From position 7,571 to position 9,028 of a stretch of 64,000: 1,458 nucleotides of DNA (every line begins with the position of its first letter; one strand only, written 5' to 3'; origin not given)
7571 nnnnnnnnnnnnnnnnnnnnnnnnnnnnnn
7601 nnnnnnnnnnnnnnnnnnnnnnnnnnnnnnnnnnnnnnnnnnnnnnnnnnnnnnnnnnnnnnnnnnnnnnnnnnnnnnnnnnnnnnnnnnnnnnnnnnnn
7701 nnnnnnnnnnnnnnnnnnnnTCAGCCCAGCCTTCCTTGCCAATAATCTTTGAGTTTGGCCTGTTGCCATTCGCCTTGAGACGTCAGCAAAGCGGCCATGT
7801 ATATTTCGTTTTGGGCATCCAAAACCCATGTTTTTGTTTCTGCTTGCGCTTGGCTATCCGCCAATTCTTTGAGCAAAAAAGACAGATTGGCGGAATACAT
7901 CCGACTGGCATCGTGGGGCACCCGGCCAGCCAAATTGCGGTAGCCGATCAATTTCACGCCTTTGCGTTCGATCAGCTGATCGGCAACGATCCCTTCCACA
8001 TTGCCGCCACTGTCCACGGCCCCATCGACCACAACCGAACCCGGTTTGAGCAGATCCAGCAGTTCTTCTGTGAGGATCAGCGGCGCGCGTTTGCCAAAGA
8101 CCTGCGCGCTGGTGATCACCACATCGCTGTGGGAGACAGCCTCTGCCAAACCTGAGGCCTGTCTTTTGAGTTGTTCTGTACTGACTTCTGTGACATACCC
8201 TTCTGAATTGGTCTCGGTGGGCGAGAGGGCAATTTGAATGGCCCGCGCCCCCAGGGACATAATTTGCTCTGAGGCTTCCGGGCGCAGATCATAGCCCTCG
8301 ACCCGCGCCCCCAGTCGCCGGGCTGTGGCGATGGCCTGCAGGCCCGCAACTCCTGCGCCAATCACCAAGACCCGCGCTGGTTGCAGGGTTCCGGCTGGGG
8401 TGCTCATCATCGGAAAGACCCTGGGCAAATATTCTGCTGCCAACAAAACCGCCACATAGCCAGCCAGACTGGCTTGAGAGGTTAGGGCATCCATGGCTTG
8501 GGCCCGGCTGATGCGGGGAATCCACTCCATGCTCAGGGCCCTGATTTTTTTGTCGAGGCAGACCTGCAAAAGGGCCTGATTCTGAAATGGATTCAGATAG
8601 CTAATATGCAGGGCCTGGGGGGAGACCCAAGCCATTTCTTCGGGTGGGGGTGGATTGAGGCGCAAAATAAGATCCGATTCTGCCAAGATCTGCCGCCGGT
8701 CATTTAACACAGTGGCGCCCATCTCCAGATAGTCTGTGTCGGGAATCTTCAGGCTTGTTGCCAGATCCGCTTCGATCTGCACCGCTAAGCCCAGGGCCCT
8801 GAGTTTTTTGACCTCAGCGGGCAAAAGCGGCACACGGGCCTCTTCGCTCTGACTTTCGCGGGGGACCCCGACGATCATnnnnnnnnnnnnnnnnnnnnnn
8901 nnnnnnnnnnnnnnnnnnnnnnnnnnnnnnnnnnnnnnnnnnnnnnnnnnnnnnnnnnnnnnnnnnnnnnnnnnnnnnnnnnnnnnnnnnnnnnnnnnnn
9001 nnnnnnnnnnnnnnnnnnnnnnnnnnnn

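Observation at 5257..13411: Group 3b NADP-coupled [NiFe]-hydrogenase, PntAB transhydrogenase and maturation genes in one translationally coupled gene train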

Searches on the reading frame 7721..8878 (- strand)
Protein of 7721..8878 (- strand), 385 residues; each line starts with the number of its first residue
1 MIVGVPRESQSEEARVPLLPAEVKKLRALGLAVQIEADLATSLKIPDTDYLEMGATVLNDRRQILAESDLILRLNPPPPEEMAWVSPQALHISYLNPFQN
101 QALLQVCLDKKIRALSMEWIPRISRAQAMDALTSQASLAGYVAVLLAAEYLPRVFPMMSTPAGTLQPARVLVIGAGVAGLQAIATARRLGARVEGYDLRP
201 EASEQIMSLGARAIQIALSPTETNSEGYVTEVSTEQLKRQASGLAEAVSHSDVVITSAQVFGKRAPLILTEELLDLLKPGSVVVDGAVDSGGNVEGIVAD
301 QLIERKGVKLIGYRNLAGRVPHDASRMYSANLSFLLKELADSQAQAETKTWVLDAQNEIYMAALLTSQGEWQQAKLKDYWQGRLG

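Call 3: search_protein_families(library=pfam, proteins=[window:7721-8878:-])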
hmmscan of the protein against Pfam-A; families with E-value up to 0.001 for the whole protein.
window:7721-8878:- (385 aa): 4 families
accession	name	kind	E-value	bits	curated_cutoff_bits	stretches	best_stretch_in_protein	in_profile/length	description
PF01262.27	AlaDh_PNT_C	-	3.3e-56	190.5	23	1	143-355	1-202/214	Alanine dehydrogenase/PNT, C-terminal domain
PF05222.21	AlaDh_PNT_N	-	1.1e-35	123.2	30.4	1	4-139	1-136/136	Alanine dehydrogenase/PNT, N-terminal domain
PF02826.25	2-Hacid_dh_C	-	2.5e-05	24.2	25.1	0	163-211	32-80/178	D-isomer specific 2-hydroxyacid dehydrogenase, NAD binding domain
PF07992.20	Pyr_redox_2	-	0.00054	19.9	26.1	1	169-201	2-34/291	Pyridine nucleotide-disulphide oxidoreductase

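Call 4: search_protein_families(library=ncbifam, proteins=[window:7721-8878:-])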
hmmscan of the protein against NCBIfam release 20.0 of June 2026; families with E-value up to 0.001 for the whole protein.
window:7721-8878:- (385 aa): 7 families
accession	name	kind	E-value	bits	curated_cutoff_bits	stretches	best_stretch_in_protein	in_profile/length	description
NF006942.0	PRK09424.1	equivalog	1.2e-100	337.6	383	1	1-370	1-365/510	Re/Si-specific NAD(P)(+) transhydrogenase subunit alpha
TIGR00561.1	pntA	equivalog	6.7e-85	285.7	444.4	1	3-370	2-364/511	Re/Si-specific NAD(P)(+) transhydrogenase subunit alpha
TIGR00518.1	alaDH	equivalog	4.3e-37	127.9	391.85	1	1-344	1-328/370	alanine dehydrogenase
TIGR03366.1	HpnZ_proposed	hypoth_equivalog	5.9e-08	32.3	328.1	1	160-250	149-238/315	putative phosphonate catabolism associated alcohol dehydrogenase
NF043037.1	ThreonDh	equivalog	0.00024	20.6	350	1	169-268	4-106/297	L-threonate dehydrogenase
NF007642.0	PRK10309.1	equivalog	0.00024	20.4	550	1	168-251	162-246/347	galactitol-1-phosphate 5-dehydrogenase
TIGR02485.1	CobZ_N-term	equivalog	0.00089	18.1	372.55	0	170-248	4-83/437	FAD-dependent tricarballylate dehydrogenase TcuA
